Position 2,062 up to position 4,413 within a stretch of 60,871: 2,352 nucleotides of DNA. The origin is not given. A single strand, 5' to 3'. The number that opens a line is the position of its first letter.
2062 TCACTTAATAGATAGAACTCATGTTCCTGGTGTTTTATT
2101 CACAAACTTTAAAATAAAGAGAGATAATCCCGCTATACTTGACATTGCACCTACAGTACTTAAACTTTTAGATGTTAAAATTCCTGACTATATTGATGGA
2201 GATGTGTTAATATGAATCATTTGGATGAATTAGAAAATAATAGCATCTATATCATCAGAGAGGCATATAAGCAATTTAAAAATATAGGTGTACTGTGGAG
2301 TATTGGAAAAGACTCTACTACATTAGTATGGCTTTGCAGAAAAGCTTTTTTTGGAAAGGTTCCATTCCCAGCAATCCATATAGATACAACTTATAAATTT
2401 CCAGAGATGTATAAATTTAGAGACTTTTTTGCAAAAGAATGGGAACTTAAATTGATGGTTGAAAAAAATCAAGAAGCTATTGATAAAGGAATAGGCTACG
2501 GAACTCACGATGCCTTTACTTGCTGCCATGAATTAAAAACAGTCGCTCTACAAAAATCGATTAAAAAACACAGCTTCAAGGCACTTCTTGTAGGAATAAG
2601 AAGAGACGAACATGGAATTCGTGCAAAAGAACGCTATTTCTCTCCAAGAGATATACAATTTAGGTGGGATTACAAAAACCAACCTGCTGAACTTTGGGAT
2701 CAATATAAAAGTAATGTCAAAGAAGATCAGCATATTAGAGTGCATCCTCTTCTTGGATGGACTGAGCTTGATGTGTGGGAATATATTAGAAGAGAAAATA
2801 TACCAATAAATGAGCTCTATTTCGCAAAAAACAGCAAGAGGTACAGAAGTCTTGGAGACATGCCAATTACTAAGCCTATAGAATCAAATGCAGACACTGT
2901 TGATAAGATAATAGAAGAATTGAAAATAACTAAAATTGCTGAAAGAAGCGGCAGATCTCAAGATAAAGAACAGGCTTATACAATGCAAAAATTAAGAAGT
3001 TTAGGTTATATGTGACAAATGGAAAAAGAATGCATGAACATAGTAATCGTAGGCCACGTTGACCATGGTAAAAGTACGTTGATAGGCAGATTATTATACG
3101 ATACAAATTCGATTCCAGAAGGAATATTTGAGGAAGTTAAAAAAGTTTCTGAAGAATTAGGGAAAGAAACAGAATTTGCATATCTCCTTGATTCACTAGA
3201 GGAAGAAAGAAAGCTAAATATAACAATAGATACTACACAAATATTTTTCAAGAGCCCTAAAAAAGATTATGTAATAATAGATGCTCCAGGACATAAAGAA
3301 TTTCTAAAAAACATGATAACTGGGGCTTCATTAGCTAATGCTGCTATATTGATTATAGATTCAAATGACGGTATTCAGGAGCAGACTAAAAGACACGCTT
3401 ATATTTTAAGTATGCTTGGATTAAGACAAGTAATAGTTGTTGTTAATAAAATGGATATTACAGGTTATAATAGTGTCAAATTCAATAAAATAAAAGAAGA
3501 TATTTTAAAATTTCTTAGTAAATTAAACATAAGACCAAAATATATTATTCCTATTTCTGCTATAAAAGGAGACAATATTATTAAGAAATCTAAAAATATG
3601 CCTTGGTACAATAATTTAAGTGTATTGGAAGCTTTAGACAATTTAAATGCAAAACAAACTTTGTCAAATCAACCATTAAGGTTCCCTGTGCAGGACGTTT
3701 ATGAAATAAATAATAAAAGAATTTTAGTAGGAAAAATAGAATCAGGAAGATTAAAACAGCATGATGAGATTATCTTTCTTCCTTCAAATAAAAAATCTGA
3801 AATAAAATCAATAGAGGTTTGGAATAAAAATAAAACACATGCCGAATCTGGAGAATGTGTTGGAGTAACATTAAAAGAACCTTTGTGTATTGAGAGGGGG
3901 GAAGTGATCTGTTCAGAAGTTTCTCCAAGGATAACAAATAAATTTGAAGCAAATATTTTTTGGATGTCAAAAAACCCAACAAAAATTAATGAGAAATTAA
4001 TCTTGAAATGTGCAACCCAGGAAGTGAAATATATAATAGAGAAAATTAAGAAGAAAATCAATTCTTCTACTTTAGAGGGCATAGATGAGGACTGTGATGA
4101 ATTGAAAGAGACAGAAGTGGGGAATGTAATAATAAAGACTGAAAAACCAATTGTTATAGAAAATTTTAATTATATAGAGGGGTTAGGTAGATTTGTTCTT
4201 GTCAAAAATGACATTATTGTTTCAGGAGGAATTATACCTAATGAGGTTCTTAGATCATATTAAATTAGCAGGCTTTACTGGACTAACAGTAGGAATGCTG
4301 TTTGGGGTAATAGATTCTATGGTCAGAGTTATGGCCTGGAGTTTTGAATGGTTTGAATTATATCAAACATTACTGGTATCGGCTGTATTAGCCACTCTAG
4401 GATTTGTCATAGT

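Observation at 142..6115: cysD-cysN flanked by two alkaline-phosphatase-superfamily enzymes, with no APS kinase or sulfotransferase: candidate non-canonical sulfation operon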

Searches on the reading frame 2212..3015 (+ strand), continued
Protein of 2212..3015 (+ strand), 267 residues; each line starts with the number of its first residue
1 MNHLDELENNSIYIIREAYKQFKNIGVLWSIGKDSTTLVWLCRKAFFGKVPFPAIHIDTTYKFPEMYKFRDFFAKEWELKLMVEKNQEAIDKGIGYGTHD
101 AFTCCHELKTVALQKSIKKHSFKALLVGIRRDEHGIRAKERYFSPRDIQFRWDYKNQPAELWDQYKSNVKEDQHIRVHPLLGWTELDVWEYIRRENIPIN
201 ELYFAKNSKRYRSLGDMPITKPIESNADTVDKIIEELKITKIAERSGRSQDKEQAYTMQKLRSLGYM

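Call 94: search_protein_families(library=pfam, proteins=[L175:8760-9404:+, L175:9766-9987:+], max_evalue=0.01)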
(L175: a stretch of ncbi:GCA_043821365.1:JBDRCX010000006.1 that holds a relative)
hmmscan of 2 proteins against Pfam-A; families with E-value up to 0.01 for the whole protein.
L175:8760-9404:+ (214 aa): 0 families

L175:9766-9987:+ (73 aa): 0 families

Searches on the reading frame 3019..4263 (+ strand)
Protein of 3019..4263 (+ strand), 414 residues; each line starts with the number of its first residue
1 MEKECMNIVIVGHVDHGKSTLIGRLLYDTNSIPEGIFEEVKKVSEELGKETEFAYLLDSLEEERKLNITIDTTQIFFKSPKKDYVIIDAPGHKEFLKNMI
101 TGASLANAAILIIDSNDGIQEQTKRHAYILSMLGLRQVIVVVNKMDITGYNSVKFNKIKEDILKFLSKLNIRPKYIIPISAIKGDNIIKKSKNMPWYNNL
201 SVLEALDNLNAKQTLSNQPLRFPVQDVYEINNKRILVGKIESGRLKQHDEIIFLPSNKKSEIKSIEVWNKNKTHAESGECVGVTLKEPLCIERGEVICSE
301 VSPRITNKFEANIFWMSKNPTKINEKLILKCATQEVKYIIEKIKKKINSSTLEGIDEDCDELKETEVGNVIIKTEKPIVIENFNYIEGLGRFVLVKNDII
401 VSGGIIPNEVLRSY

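Call 3: search_protein_families(library=pfam, proteins=[window:3019-4263:+], max_evalue=0.01)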
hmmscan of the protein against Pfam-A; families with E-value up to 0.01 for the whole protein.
window:3019-4263:+ (414 aa): 7 families
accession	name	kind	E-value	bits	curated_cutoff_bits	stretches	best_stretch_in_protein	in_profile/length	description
PF00009.33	GTP_EFTU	-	2.3e-47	161.5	26.5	1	3-208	1-184/188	Elongation factor Tu GTP binding domain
PF22594.2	GTP-eEF1A_C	-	1.5e-21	77.2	27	1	308-406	1-100/101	GTP-eEF1A C-terminal domain-like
PF03144.31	GTP_EFTU_D2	-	6.2e-09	36.6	30.3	1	234-298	2-73/73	Elongation factor Tu domain 2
PF01926.29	MMR_HSR1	-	1.4e-07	32.1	21.9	1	8-144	2-113/113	50S ribosome-binding GTPase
PF00025.27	Arf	-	0.00046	20.2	22.3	0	106-189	82-165/174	ADP-ribosylation factor family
PF03029.23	ATP_bind_1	-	0.0031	17.8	27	0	78-152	87-173/240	Conserved hypothetical ATP binding protein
PF08477.19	Roc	-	0.0067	17.1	27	0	8-30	2-24/119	Ras of Complex, Roc, domain of DAPkinase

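Call 4: search_protein_families(library=ncbifam, proteins=[window:3019-4263:+], max_evalue=0.01)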
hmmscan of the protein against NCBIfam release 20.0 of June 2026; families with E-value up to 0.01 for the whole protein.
window:3019-4263:+ (414 aa): 43 families (the best 25 are shown)
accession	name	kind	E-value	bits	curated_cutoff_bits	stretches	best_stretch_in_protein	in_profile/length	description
NF004035.0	PRK05506.1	subfamily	1.2e-112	377.2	715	1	3-407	22-431/632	bifunctional sulfate adenylyltransferase subunit 1/adenylylsulfate kinase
NF008969.0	PRK12317.1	subfamily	3.8e-112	375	502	1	2-406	4-418/426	elongation factor 1-alpha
TIGR02034.1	CysN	subfamily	2.1e-103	346.6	336.1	1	8-397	3-395/406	sulfate adenylyltransferase, large subunit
NF003478.0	PRK05124.1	equivalog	6.7e-103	344.8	590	1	2-406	24-433/475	sulfate adenylyltransferase subunit CysN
TIGR00483.1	EF-1_alpha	equivalog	5.6e-102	341.4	540.1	1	2-406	4-419/427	translation elongation factor EF-1 subunit alpha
NF000766.0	PRK00049.1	subfamily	3.1e-46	157.9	449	1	2-319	9-317/396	elongation factor Tu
NF009372.0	PRK12735.1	subfamily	2e-43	148.7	479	1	2-319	9-317/396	elongation factor Tu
NF009373.0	PRK12736.1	subfamily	4.8e-43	147.4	452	1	3-319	10-315/394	elongation factor Tu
TIGR00475.1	selB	equivalog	2.4e-41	142.1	242.25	1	6-315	1-277/581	selenocysteine-specific translation elongation factor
TIGR00485.1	EF-Tu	equivalog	4.5e-41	140.9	522.4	1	2-319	9-315/394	elongation factor Tu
NF003077.0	PRK04000.1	equivalog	1.1e-28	100.6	315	1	3-261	7-261/412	translation initiation factor IF-2 subunit gamma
TIGR03680.1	eif2g_arch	equivalog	2.5e-27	96.1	514.5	1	3-261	3-257/407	translation initiation factor IF-2 subunit gamma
TIGR01393.1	lepA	equivalog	1.6e-21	76.3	533.9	1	5-276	3-247/595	translation elongation factor 4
TIGR01394.1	TypA_BipA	equivalog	2e-20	72.6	757.3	1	7-265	3-247/594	translational GTPase TypA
NF012153.1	tet_protect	equivalog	2.4e-19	69.1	775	1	6-171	1-150/614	tetracycline resistance ribosomal protection protein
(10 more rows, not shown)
